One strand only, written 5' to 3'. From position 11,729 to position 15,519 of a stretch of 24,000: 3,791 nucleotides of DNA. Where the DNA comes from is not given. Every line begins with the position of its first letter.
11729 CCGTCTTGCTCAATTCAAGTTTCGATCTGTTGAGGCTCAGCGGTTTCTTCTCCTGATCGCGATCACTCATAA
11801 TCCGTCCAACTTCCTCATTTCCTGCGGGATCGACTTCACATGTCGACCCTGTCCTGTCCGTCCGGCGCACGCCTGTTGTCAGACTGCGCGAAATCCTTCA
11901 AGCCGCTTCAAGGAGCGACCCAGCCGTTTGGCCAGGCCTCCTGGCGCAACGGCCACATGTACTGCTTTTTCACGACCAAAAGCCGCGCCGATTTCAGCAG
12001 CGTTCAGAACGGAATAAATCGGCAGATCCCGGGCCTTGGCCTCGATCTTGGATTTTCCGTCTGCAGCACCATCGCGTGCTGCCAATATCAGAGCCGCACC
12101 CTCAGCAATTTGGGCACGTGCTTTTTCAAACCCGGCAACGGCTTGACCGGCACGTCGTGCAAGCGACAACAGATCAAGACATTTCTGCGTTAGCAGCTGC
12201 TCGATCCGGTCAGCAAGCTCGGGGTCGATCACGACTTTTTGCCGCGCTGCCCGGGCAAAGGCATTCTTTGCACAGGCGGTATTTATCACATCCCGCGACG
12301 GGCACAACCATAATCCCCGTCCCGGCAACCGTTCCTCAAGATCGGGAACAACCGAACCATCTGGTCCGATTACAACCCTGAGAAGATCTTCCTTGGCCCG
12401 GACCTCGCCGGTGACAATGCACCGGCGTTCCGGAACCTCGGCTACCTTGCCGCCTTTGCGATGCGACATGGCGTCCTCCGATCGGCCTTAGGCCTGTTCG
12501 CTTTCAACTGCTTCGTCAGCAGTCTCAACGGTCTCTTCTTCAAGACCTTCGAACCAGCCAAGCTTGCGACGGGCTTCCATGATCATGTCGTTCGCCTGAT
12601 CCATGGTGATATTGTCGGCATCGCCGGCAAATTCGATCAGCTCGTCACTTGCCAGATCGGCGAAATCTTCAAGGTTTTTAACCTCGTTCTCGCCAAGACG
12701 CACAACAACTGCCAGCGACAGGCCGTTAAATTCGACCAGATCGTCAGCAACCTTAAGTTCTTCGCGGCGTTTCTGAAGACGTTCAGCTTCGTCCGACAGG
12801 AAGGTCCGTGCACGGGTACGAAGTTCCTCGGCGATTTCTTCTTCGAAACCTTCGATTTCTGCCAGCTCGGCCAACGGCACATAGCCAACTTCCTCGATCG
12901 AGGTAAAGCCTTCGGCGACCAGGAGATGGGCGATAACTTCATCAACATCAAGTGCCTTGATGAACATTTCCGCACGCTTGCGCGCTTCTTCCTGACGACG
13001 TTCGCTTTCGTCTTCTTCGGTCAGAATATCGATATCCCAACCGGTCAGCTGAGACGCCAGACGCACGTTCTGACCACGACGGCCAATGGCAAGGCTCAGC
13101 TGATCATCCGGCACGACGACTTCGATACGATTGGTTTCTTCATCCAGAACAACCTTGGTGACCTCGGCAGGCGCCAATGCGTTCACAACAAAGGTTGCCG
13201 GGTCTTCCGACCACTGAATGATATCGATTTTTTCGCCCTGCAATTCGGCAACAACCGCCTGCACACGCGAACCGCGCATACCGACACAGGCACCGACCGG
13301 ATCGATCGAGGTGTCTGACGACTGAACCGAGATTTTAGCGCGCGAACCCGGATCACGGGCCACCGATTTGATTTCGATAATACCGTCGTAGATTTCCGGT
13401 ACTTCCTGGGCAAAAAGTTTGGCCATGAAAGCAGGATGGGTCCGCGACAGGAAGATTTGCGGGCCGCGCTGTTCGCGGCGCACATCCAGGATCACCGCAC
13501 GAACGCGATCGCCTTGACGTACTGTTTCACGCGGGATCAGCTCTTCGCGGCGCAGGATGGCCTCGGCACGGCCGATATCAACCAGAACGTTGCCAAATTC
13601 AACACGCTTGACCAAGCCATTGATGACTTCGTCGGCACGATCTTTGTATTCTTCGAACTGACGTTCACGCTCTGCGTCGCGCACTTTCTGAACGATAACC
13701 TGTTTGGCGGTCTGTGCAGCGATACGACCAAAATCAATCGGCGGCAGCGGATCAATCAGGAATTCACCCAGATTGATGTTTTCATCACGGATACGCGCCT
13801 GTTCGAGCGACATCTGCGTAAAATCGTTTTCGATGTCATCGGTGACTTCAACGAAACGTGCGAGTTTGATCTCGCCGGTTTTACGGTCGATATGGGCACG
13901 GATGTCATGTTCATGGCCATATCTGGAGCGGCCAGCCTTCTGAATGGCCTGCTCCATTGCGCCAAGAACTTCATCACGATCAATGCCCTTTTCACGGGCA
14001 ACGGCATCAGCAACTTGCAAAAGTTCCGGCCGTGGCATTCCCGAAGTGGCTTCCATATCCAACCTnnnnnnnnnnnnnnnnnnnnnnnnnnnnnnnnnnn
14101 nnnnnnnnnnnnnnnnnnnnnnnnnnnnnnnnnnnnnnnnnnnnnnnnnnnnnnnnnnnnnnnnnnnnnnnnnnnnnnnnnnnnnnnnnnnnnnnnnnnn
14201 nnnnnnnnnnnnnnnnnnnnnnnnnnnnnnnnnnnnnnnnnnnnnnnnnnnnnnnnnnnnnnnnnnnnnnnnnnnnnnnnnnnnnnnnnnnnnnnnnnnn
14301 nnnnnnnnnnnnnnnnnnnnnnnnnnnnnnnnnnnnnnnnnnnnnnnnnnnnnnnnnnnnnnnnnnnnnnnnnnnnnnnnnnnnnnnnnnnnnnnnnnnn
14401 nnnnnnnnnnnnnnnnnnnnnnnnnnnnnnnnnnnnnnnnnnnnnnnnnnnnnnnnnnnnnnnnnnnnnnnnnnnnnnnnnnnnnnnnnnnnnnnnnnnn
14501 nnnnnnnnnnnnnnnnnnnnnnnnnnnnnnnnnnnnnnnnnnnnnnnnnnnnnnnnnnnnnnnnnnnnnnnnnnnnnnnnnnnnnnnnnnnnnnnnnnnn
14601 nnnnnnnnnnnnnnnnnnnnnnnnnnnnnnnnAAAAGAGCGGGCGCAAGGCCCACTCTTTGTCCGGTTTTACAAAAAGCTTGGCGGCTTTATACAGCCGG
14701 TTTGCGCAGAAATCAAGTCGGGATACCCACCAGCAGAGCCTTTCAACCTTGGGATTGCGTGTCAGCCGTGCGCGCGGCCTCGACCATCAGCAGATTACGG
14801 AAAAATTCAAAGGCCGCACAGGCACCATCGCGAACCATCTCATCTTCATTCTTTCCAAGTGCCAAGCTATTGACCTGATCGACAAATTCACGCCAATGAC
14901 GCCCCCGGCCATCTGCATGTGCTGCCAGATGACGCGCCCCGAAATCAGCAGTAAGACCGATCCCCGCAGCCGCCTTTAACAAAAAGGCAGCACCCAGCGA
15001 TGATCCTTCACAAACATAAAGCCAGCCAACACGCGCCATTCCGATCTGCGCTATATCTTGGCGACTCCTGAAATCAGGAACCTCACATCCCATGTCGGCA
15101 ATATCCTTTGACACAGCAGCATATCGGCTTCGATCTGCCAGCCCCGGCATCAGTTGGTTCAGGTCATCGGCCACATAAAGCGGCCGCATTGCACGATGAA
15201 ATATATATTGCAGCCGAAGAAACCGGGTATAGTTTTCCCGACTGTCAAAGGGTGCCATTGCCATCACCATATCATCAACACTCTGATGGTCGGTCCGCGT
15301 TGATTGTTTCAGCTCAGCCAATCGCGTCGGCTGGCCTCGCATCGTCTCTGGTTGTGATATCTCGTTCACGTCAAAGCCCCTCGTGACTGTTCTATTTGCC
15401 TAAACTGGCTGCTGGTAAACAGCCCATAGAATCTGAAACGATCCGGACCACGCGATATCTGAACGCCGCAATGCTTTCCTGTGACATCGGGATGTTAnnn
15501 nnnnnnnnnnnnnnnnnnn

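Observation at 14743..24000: Complete Has-type hemophore heme-acquisition locus in an apparently alphaproteobacterial context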

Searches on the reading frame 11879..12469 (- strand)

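Call 49: search_protein_families(library=pfam, proteins=[window:11879-12469:-], max_evalue=0.001)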
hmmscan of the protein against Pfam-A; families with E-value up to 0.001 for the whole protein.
window:11879-12469:- (196 aa): 2 families
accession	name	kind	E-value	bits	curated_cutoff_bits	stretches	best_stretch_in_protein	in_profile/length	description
PF04296.18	YlxR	-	6.8e-24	84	26.9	1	15-91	1-75/75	Protein of unknown function (DUF448)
PF01248.31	Ribosomal_L7Ae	-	0.00083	19.4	22.1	0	96-173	2-84/95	Ribosomal protein L7Ae/L30e/S12e/Gadd45 family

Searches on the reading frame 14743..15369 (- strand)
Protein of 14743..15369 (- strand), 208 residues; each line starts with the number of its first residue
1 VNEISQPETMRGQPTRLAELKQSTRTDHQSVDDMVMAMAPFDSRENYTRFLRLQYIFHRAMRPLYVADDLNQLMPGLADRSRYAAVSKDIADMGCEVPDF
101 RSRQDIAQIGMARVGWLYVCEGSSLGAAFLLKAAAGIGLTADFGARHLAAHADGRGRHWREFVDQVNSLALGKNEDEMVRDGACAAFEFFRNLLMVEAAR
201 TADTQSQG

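Call 5: search_protein_families(library=pfam, proteins=[window:14743-15369:-], max_evalue=0.01)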
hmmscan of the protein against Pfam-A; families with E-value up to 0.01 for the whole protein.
window:14743-15369:- (208 aa): 1 family
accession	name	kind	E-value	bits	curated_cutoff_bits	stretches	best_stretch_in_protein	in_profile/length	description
PF01126.25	Heme_oxygenase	-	1.3e-22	81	23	1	18-194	5-202/204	Heme oxygenase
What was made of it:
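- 14743..15369 (-): hemO: HemO/PigA-type heme oxygenase, proximal His28. Pfam Heme_oxygenase at 1e-22 (call 5).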

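Call 6: search_protein_families(library=ncbifam, proteins=[window:14743-15369:-], max_evalue=0.01)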
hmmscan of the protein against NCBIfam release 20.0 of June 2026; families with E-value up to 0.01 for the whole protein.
window:14743-15369:- (208 aa): 0 families

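Call 66: search_solved_structures(query=window:14743-15369:-, max_evalue=0.001, show_alignments=1)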
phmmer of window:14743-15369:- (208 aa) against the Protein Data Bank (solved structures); distinct sequences matched with E-value up to 0.001: 2.
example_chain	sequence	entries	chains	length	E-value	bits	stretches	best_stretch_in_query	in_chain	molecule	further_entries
1j77_A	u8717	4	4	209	5.7e-45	156.6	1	15-205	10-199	HemO | Heme oxygenase 1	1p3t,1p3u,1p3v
1sk7_A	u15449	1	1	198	1.7e-39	138.7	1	7-194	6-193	hypothetical protein pa-HO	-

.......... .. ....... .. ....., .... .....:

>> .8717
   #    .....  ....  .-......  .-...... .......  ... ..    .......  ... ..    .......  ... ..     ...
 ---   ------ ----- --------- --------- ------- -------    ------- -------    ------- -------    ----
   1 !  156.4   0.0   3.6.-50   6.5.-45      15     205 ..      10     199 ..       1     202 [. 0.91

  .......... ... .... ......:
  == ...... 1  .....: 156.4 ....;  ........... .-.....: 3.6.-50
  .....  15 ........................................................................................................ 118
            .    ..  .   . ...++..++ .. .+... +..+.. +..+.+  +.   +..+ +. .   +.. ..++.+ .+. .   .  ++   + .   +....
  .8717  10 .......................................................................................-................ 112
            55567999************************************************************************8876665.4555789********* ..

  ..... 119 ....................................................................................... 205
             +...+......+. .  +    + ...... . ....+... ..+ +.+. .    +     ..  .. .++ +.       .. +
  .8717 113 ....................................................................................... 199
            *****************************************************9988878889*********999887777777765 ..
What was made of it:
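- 14743..15369 (-): N. meningitidis HemO at 5.7e-45 and P. aeruginosa HO at 1.7e-39, with the proximal His aligned (call 66).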
